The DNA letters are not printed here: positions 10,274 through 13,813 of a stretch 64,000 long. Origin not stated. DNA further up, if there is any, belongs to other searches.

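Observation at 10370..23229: AraC-associated secreted CAZyme island with no linked transporter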

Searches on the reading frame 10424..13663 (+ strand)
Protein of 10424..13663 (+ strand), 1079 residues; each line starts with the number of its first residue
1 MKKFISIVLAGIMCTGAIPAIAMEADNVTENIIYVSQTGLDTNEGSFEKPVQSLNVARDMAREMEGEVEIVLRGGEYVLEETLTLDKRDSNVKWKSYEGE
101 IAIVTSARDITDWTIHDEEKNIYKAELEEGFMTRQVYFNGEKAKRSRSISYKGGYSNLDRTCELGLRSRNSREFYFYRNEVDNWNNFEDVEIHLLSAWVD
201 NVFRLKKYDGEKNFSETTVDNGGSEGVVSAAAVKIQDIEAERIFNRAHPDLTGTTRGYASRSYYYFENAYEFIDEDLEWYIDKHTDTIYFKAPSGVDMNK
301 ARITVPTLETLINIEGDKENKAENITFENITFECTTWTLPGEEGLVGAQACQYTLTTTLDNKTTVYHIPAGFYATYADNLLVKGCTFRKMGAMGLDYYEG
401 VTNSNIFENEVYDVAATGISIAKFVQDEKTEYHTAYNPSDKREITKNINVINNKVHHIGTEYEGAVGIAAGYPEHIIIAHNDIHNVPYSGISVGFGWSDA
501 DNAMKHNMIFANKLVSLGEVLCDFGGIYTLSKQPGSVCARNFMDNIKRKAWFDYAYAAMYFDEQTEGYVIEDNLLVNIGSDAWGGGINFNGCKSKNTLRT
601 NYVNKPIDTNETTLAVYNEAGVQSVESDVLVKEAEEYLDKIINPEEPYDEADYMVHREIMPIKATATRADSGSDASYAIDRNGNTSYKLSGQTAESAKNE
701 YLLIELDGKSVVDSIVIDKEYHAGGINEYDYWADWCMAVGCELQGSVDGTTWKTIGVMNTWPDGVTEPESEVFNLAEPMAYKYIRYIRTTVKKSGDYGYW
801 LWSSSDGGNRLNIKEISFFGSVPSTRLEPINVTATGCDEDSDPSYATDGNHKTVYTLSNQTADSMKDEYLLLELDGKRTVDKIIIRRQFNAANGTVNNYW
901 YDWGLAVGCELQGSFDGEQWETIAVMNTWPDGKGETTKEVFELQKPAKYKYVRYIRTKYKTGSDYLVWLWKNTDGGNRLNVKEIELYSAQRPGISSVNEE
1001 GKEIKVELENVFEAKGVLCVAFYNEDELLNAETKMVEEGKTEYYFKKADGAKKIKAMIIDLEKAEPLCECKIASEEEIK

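Call 5: search_protein_families(library=pfam, proteins=[window:10424-13663:+], max_evalue=0.01)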
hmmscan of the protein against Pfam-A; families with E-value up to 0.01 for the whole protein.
window:10424-13663:+ (1079 aa): 4 families
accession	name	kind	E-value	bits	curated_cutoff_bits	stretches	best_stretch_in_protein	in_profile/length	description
PF00754.31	F5_F8_type_C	-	2e-15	57.5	28.2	2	832-966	2-122/127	F5/8 type C domain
PF13229.12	Beta_helix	-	4.8e-09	36.5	25.9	2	312-421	49-144/158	Right handed beta helix region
PF21231.2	GH141_M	-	6e-08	33.1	27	1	132-290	17-153/156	GH141 insertion domain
PF22633.2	F5_F8_type_C_2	-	1.3e-07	32.6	27.8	0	845-953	1-90/91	NedA-like, galactose-binding domain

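Call 7: search_solved_structures(query=window:10424-13663:+, max_evalue=0.01, show_alignments=2)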
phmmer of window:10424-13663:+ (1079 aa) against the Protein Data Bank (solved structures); distinct sequences matched with E-value up to 0.01: 2.
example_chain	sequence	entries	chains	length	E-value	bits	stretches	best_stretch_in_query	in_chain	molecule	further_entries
5mqp_A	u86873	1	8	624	8.8e-47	162.8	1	32-573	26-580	Glycoside hydrolase BT_1002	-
9rx2_A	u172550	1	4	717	1.1e-11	46.5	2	12-215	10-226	Parallel beta-helix repeat protein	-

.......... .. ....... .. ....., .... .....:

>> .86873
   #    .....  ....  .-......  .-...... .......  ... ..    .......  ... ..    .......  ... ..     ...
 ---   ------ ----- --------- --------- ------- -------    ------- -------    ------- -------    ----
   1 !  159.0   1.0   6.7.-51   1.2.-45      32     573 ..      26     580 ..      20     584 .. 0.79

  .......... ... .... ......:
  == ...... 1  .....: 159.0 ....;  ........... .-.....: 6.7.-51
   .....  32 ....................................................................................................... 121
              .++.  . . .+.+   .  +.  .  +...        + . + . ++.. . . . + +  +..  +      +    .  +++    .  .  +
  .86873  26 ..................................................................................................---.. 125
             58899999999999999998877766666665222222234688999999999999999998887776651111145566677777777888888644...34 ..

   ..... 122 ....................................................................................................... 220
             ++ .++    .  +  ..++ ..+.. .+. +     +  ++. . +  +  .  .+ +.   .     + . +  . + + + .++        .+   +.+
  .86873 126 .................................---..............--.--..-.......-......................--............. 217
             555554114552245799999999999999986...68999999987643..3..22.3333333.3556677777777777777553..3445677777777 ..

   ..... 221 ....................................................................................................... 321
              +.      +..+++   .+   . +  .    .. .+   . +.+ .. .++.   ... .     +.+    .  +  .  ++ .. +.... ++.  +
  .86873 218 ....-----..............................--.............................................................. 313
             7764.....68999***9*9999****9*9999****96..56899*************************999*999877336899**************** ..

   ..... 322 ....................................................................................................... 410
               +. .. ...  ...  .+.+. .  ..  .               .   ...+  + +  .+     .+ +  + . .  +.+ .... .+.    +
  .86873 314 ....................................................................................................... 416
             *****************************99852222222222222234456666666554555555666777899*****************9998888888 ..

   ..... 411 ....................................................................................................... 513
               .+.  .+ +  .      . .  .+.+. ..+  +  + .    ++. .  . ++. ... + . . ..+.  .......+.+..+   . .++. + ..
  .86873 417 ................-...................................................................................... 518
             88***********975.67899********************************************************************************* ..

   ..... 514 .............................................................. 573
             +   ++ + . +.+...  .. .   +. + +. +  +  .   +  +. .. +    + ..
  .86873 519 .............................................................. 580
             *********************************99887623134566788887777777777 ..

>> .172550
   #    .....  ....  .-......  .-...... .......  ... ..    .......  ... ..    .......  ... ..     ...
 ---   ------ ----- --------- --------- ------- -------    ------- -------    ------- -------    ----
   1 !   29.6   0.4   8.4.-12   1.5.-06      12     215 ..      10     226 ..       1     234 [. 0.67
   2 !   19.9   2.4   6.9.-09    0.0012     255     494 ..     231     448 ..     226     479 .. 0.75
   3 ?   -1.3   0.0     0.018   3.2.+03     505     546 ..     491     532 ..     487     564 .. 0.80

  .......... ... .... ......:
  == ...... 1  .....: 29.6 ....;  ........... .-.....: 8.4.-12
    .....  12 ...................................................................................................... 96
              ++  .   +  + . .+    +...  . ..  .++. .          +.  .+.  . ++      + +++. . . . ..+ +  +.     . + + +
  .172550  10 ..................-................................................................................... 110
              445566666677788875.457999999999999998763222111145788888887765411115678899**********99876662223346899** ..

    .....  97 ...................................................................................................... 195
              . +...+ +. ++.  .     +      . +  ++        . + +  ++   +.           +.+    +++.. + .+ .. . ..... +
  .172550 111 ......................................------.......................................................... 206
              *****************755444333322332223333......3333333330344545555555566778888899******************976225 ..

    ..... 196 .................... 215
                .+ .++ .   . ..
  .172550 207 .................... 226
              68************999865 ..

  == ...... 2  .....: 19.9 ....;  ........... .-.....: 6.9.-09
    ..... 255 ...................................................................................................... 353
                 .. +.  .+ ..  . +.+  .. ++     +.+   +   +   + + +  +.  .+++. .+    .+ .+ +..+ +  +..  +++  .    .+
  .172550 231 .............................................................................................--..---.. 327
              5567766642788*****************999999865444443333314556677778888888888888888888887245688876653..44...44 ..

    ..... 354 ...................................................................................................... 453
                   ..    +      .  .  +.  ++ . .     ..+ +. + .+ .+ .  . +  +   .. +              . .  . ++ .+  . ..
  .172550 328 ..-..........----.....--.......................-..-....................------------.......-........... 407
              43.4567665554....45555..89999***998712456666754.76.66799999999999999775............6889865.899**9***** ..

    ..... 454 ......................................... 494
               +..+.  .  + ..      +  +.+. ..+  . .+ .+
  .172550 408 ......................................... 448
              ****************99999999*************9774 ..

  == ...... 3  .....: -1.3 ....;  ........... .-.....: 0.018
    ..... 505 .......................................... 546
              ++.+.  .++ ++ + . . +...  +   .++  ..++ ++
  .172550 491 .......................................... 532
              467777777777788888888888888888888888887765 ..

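Call 11: search_protein_families(library=ncbifam, proteins=[window:10424-13663:+], max_evalue=0.01)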
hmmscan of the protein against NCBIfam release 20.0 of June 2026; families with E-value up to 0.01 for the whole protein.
window:10424-13663:+ (1079 aa): 0 families

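Call 21: find_homologous_proteins(query=window:10424-13663:+, max_evalue=1e-10)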
Query window:10424-13663:+ (1079 aa): 118 proteins with E <= 1e-10 among 8000 candidates.
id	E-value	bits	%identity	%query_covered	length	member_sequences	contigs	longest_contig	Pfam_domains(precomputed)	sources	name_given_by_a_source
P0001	0.0e+0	2493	100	100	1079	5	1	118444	PF00754.32,PF13229.13,PF22633.4,PF21231.3,PF22842.4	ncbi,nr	ncbi:MAG: discoidin domain-containing protein [Clostridia bacterium]|nr:discoidin domain-containing 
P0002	0.0e+0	1867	74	100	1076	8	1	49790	PF00754.32,PF22633.4,PF21231.3,PF22842.4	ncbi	-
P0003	0.0e+0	1837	73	100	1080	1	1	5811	PF00754.32,PF13229.13,PF21231.3,PF22842.4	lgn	-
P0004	0.0e+0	1805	72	100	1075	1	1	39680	PF00754.32,PF22633.4,PF21231.3,PF22842.4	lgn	-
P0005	0.0e+0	1802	71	100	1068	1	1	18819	PF00754.32,PF21231.3,PF22842.4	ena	-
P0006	0.0e+0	1762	70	99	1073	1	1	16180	PF00754.32,PF22633.4,PF21231.3,PF22842.4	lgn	-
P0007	0.0e+0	1748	70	100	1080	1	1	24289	PF00754.32,PF13229.13,PF21231.3,PF22842.4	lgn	-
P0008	0.0e+0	1740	70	100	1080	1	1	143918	PF00754.32,PF21231.3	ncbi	-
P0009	0.0e+0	1737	70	100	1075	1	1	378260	PF00754.32,PF21231.3,PF22842.4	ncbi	-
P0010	0.0e+0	1715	68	100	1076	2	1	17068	PF00754.32,PF13229.13,PF21231.3,PF22842.4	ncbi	-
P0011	0.0e+0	1714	70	100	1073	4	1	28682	PF00754.32,PF13229.13,PF22633.4,PF21231.3,PF22842.4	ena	-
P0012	0.0e+0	1704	68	100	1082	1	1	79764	PF00754.32,PF13229.13,PF21231.3,PF22842.4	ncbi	ncbi:MAG: discoidin domain-containing protein [Clostridia bacterium]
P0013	0.0e+0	1688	68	99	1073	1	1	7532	PF00754.32,PF13229.13,PF21231.3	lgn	-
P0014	0.0e+0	1604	65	99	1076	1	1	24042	PF00754.32,PF21231.3,PF22842.4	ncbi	-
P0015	0.0e+0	1522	61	99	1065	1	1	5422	PF00754.32,PF13229.13,PF21231.3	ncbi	-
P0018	0.0e+0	1383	57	99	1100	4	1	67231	PF00754.32,PF13229.13,PF21231.3,PF22842.4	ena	-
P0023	1.8e-203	697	39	97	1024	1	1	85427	PF00754.32,PF13229.13,PF21231.3,PF05048.20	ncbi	-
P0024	9.8e-203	694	39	96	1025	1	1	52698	PF00754.32,PF13229.13,PF21231.3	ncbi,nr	ncbi:MAG: right-handed parallel beta-helix repeat-containing protein [Clostridia bacterium]|nr:right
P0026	1.9e-127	445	41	53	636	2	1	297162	PF13229.13,PF21231.3,PF22842.4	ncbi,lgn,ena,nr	ncbi:MAG: right-handed parallel beta-helix repeat-containing protein [Oscillospiraceae bacterium]|nr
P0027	8.2e-127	443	37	73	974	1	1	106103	PF00754.32,PF22633.4,PF21231.3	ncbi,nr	ncbi:MAG: discoidin domain-containing protein [Clostridia bacterium]|nr:discoidin domain-containing 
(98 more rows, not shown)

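Call 22: find_encoding_contigs(protein=P0009, flank=10000, max_places=2)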
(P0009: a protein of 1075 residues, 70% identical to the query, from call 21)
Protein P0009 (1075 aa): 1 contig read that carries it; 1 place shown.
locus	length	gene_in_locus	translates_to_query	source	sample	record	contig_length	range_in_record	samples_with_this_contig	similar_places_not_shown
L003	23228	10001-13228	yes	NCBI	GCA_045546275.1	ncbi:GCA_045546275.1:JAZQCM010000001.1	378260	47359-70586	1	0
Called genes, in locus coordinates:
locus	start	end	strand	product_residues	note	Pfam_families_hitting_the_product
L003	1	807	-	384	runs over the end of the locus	PF02129:Peptidase_S15 (faint), PF12146:Hydrolase_4, PF00561:Abhydrolase_1, PF12697:Abhydrolase_6, PF00326:Peptidase_S9, PF11578:DUF3237 (weak)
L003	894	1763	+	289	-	-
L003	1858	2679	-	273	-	PF00165:HTH_AraC (weak), PF12833:HTH_18, PF00165:HTH_AraC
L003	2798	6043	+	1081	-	PF24517:CBM96 (faint), PF00754:F5_F8_type_C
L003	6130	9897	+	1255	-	PF13229:Beta_helix, PF02368:Big_2 (weak), PF00754:F5_F8_type_C, PF22633:F5_F8_type_C_2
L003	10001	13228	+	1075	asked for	PF22842:Pel9A-like_beta_helix (weak), PF21231:GH141_M (weak), PF00754:F5_F8_type_C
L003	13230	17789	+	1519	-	PF14498:Glyco_hyd_65N_2, PF22124:Glyco_hydro_95_cat, PF21307:Glyco_hydro_95_C, PF14200:RicinB_lectin_2 (faint), PF22633:F5_F8_type_C_2 (faint), PF00754:F5_F8_type_C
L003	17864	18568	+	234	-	PF02311:AraC_binding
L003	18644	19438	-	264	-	PF02311:AraC_binding, PF00165:HTH_AraC (weak), PF12833:HTH_18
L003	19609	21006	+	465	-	PF02055:Glyco_hydro_30, PF17189:Glyco_hydro_30C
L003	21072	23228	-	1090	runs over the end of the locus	PF18370:RGI_lyase (weak)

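Call 23: find_encoding_contigs(protein=P0018, flank=10000, max_places=2)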
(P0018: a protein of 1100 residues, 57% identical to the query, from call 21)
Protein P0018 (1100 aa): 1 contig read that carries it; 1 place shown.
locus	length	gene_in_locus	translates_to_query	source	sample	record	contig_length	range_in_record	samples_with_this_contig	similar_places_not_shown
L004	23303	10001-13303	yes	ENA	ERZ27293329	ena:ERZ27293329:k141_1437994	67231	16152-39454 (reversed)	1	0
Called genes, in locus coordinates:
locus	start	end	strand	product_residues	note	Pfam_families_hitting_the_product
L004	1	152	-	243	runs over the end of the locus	PF02540:NAD_synthase, PF00733:Asn_synthase (weak)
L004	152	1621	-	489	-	PF18127:NAMPT_N (faint), PF04095:NAPRTase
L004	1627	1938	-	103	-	-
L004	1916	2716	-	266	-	PF00156:Pribosyltran (weak), PF14572:Pribosyl_synth (weak)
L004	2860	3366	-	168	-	PF00857:Isochorismatase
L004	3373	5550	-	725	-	PF04055:Radical_SAM, PF06969:HemN_C (weak), PF00293:NUDIX, PF21906:WHD_NrtR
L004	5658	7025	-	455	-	PF02614:UxaC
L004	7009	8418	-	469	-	PF01232:Mannitol_dh, PF08125:Mannitol_dh_C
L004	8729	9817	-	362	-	PF03786:UxuA, PF01261:AP_endonuc_2 (weak)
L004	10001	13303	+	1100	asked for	PF22842:Pel9A-like_beta_helix, PF21231:GH141_M, PF13229:Beta_helix (faint), PF00754:F5_F8_type_C (weak)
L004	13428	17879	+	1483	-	PF14498:Glyco_hyd_65N_2, PF22124:Glyco_hydro_95_cat, PF21307:Glyco_hydro_95_C, PF00754:F5_F8_type_C (weak), PF22633:F5_F8_type_C_2 (faint), PF00754:F5_F8_type_C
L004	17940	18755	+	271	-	PF02311:AraC_binding (faint), PF12833:HTH_18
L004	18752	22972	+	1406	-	PF16990:CBM_35 (faint)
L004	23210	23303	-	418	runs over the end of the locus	PF00589:Phage_integrase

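Call 24: find_encoding_contigs(protein=P0023, flank=10000, max_places=2)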
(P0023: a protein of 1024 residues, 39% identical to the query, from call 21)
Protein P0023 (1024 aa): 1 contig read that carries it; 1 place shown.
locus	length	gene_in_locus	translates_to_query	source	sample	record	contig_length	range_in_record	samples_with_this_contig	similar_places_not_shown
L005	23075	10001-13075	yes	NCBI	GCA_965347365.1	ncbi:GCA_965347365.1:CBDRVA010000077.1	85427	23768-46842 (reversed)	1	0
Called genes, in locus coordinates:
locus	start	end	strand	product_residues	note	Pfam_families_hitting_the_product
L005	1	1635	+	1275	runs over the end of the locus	PF02837:Glyco_hydro_2_N, PF22666:Glyco_hydro_2_N2, PF00703:Glyco_hydro_2, PF02836:Glyco_hydro_2_C, PF00754:F5_F8_type_C, PF22633:F5_F8_type_C_2, PF00754:F5_F8_type_C, PF22633:F5_F8_type_C_2, +2 more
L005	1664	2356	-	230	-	PF02311:AraC_binding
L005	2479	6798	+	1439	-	PF14498:Glyco_hyd_65N_2, PF22124:Glyco_hydro_95_cat, PF21307:Glyco_hydro_95_C, PF00754:F5_F8_type_C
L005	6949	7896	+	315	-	PF22847:Glyco_hydro_43_rel, PF04616:Glyco_hydro_43 (weak)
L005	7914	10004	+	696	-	PF13385:Laminin_G_3, PF20578:aBig_2, PF22847:Glyco_hydro_43_rel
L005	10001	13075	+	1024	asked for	PF21231:GH141_M, PF05048:NosD (faint), PF13229:Beta_helix (weak), PF00754:F5_F8_type_C (faint)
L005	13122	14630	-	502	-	PF02446:Glyco_hydro_77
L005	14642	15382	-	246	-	PF04474:DUF554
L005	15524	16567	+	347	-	PF00465:Fe-ADH (weak), PF13685:Fe-ADH_2, PF01761:DHQ_synthase, PF24621:DHQS_C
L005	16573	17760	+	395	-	PF00275:EPSP_synthase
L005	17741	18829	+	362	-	PF01264:Chorismate_synt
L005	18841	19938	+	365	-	PF01817:CM_2, PF00800:PDT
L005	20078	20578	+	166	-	PF02559:CarD_TRCF_RID, PF21095:CarD_C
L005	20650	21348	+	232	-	PF01128:IspD, PF02348:CTP_transf_3, PF12804:NTP_transf_3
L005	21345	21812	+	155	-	PF02542:YgbB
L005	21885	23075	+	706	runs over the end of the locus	PF07833:Cu_amine_oxidN1, PF14262:Cthe_2159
